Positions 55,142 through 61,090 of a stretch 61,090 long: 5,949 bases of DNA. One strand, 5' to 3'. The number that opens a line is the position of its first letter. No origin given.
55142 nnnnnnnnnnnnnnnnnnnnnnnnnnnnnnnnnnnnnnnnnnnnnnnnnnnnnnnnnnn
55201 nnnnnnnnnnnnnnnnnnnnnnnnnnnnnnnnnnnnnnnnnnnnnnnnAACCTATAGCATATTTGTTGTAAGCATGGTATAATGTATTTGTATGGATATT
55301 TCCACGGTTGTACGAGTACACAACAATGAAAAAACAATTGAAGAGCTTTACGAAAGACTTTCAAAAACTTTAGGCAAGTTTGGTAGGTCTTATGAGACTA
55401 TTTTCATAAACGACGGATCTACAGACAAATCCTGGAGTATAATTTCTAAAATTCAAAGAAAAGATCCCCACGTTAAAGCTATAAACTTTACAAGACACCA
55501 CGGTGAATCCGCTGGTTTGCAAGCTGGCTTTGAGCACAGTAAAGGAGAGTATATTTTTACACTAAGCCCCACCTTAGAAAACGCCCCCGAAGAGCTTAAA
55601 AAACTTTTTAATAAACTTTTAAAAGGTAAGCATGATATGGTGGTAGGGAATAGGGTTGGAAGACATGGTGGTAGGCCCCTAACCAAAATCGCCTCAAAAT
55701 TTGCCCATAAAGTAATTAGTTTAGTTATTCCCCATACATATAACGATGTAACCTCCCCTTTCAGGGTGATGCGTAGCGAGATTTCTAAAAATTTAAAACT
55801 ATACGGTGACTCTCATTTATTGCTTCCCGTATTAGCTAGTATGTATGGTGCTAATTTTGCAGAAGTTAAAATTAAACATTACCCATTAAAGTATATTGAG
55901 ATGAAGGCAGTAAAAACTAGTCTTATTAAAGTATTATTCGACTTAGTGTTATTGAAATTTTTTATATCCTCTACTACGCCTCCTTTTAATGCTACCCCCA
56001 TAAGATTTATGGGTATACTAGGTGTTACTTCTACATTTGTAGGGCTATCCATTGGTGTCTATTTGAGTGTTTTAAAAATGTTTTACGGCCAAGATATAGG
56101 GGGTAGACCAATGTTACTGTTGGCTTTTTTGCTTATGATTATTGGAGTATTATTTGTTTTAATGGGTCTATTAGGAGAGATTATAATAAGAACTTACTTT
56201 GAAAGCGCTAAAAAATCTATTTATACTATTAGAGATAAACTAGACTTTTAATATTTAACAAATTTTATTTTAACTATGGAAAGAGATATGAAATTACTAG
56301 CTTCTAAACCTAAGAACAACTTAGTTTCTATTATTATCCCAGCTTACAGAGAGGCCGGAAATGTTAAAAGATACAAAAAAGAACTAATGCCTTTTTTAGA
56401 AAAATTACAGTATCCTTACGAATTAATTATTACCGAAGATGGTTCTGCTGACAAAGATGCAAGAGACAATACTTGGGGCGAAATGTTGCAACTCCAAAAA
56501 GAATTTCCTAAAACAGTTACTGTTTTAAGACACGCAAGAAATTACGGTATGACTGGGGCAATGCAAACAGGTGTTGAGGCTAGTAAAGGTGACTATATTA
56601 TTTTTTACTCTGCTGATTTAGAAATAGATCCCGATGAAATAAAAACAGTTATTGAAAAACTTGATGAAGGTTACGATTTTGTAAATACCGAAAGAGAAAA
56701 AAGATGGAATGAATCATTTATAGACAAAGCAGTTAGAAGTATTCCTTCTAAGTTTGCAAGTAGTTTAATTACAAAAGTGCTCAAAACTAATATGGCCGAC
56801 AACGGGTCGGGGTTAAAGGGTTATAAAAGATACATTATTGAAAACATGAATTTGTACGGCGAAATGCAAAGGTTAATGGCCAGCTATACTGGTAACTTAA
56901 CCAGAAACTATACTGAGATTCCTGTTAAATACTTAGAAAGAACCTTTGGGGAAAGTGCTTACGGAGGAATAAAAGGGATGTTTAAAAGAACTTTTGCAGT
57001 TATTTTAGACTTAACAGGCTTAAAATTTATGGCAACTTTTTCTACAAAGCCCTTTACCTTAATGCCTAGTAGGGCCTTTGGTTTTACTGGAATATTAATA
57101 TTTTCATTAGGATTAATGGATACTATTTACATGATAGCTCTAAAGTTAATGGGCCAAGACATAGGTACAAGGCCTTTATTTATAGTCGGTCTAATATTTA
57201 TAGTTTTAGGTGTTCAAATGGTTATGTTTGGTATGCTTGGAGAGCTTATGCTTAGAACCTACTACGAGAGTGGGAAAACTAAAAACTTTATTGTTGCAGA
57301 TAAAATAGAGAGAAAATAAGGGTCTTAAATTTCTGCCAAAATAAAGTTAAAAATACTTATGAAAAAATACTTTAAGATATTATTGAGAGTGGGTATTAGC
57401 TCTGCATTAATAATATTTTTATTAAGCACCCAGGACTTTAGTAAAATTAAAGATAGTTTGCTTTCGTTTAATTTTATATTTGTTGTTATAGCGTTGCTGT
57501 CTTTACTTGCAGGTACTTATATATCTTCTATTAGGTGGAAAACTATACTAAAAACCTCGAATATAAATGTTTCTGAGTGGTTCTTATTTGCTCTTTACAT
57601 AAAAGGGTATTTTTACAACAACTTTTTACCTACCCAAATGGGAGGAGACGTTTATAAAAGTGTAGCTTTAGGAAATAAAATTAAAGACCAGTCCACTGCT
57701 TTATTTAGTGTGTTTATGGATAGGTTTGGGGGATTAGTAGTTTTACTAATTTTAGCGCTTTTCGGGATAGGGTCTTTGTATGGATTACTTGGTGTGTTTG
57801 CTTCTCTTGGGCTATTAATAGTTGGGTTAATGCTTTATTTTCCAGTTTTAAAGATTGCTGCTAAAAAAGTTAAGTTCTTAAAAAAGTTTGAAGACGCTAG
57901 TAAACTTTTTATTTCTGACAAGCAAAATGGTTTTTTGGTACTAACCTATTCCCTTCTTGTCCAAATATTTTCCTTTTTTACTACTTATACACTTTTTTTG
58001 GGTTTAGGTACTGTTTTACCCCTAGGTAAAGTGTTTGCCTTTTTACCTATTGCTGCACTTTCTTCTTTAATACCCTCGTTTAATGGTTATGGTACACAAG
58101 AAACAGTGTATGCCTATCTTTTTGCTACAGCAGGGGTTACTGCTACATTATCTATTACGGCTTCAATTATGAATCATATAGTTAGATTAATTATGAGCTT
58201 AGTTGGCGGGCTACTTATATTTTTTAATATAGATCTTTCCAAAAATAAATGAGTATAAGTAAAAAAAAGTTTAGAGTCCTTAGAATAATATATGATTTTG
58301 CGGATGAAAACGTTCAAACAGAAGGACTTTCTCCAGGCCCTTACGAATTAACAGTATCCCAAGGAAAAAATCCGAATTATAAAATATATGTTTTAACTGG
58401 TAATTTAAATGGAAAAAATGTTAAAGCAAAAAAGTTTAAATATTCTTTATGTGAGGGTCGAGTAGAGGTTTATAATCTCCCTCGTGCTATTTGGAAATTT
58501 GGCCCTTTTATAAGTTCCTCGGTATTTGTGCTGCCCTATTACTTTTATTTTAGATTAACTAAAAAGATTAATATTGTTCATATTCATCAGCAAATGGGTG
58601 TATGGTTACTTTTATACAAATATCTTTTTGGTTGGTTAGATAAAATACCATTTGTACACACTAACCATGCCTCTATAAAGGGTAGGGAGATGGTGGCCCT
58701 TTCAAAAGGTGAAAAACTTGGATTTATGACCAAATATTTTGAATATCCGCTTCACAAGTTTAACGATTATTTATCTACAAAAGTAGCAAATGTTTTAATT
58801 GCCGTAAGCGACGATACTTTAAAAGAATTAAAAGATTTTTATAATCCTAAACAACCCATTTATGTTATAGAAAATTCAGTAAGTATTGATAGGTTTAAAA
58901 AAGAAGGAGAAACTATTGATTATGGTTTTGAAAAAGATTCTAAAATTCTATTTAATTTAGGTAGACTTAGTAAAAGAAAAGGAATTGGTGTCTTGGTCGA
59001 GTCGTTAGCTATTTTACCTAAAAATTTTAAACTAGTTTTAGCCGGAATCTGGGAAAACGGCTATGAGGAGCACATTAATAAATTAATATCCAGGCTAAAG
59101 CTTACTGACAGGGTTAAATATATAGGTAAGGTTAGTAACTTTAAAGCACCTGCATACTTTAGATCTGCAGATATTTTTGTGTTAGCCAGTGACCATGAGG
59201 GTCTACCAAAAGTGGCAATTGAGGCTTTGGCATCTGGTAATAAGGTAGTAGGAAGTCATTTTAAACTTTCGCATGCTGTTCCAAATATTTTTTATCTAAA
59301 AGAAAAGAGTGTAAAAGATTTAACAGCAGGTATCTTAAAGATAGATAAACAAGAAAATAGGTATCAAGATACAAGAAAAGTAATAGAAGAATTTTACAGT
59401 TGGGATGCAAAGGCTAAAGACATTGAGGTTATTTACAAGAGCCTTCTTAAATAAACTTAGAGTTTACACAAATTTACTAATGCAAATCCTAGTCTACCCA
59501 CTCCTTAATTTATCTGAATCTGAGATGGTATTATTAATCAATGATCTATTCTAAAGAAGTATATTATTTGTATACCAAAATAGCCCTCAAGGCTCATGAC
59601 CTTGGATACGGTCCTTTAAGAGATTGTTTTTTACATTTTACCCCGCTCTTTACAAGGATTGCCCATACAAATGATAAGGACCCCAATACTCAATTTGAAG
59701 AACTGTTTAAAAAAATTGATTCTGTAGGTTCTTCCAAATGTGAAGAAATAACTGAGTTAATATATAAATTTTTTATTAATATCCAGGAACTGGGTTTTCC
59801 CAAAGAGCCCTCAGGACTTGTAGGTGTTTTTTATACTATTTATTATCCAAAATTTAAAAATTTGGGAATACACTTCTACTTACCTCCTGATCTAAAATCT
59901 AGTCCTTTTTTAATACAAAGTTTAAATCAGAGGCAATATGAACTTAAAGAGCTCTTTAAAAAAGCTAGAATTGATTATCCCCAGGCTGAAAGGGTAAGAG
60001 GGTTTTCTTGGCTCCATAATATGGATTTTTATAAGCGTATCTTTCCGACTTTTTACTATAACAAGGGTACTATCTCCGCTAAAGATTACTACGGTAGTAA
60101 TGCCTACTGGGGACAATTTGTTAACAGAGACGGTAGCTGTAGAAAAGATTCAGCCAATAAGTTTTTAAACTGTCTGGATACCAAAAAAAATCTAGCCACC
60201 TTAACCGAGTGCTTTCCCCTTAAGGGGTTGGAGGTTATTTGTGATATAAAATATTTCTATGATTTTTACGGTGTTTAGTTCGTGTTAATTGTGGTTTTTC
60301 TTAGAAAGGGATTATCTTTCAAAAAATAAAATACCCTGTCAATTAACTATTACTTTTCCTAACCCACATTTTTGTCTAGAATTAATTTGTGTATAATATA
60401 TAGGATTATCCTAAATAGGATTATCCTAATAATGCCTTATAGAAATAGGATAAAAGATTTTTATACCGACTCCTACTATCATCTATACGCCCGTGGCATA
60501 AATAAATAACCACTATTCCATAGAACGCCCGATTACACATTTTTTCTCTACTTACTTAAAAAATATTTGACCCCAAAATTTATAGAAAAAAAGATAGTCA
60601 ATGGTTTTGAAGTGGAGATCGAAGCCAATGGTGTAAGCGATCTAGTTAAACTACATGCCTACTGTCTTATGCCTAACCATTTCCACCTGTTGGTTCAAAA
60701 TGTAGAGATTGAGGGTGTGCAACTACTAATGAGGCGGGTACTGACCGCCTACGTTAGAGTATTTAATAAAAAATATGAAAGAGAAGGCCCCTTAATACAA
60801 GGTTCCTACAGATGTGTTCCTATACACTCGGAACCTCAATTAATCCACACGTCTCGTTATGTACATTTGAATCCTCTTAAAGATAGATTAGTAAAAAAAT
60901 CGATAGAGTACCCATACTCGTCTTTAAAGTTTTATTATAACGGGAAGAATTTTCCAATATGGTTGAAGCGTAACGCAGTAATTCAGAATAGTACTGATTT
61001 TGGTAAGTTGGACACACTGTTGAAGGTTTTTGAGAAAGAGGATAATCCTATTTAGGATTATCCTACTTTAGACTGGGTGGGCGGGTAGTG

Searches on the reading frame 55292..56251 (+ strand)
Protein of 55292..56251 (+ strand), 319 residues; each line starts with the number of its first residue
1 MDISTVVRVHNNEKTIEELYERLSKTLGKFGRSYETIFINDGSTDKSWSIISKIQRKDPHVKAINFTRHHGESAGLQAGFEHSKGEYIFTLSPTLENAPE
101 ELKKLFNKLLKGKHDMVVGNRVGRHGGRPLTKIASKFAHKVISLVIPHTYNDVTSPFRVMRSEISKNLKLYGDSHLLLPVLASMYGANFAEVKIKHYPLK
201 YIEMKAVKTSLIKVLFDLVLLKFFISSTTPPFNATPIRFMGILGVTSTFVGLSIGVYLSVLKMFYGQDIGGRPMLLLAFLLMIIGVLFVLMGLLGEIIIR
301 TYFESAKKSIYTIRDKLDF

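Call 8: search_protein_families(library=pfam, proteins=[window:55292-56251:+], max_evalue=0.001)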
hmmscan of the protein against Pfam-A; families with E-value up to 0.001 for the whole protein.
window:55292-56251:+ (319 aa): 2 families
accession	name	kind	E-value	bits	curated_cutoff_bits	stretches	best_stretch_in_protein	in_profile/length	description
PF00535.33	Glycos_transf_2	-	3.3e-25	89.4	23.3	1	4-167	1-166/168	Glycosyl transferase family 2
PF10111.15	Glyco_tranf_2_2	-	1.6e-05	25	27.3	1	5-91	2-88/276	Glycosyltransferase like family 2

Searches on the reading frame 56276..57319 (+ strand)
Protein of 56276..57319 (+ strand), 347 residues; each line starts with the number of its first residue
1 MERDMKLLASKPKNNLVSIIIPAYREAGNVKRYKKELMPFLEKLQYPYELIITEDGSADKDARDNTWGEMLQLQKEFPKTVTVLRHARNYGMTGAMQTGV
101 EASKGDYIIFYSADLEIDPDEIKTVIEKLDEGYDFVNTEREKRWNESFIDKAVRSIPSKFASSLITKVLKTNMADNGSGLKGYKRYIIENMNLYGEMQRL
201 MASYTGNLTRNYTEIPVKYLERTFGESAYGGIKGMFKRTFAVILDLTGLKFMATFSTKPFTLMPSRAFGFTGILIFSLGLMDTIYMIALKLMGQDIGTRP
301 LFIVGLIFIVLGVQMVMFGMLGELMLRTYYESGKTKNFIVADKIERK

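Call 8: search_protein_families(library=pfam, proteins=[window:56276-57319:+], max_evalue=0.001)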
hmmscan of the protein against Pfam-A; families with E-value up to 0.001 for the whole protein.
window:56276-57319:+ (347 aa): 1 family
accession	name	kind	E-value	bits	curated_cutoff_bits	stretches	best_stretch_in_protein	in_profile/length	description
PF00535.33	Glycos_transf_2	-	7.1e-23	81.8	23.3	1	18-189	1-165/168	Glycosyl transferase family 2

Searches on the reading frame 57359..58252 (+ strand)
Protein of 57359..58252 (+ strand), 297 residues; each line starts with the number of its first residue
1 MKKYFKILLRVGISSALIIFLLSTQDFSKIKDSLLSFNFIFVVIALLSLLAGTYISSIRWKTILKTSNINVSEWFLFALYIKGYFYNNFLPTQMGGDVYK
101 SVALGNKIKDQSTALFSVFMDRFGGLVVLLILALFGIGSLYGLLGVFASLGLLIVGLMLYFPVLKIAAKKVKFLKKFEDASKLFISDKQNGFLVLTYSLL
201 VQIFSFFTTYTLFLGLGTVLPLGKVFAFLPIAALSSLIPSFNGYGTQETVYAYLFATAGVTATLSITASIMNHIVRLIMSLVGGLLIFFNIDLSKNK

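Call 8: search_protein_families(library=pfam, proteins=[window:57359-58252:+], max_evalue=0.001)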
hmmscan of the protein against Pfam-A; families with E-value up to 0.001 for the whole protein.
window:57359-58252:+ (297 aa): 1 family
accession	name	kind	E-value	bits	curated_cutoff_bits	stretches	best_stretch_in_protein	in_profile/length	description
PF03706.18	LPG_synthase_TM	-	1.1e-36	127.3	33.4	1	7-283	1-301/302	Lysylphosphatidylglycerol synthase TM region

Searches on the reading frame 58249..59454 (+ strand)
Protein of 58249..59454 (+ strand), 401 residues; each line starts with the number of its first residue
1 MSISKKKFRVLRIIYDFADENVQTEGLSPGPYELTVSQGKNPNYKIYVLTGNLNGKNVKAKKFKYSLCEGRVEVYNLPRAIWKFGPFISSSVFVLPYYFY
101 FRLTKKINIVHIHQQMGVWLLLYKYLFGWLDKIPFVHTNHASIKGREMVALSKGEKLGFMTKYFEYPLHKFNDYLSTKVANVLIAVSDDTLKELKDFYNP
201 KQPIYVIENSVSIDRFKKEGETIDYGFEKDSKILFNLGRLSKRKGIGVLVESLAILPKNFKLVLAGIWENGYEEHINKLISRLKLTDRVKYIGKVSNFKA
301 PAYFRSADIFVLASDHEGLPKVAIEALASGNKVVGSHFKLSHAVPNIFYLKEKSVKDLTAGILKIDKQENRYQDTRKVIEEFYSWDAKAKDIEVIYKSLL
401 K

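Call 8: search_protein_families(library=pfam, proteins=[window:58249-59454:+], max_evalue=0.001)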
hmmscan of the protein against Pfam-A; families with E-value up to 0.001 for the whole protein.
window:58249-59454:+ (401 aa): 3 families
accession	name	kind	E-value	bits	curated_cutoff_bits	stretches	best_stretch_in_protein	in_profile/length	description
PF00534.26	Glycos_transf_1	-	1.9e-22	80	26.4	1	225-375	9-165/172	Glycosyl transferases group 1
PF13692.12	Glyco_trans_1_4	-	2.1e-17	64.1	27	1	232-362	2-136/142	Glycosyl transferases group 1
PF13439.12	Glyco_transf_4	-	1e-12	48.8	28.5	1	72-215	38-170/170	Glycosyltransferase Family 4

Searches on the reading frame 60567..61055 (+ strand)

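Call 8: search_protein_families(library=pfam, proteins=[window:60567-61055:+], max_evalue=0.001)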
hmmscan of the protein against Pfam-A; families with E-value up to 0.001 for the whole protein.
window:60567-61055:+ (162 aa): 1 family
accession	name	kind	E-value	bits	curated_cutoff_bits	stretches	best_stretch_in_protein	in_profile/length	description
PF01797.21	Y1_Tnp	-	2.8e-06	27.9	23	1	26-100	40-119/121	Transposase IS200 like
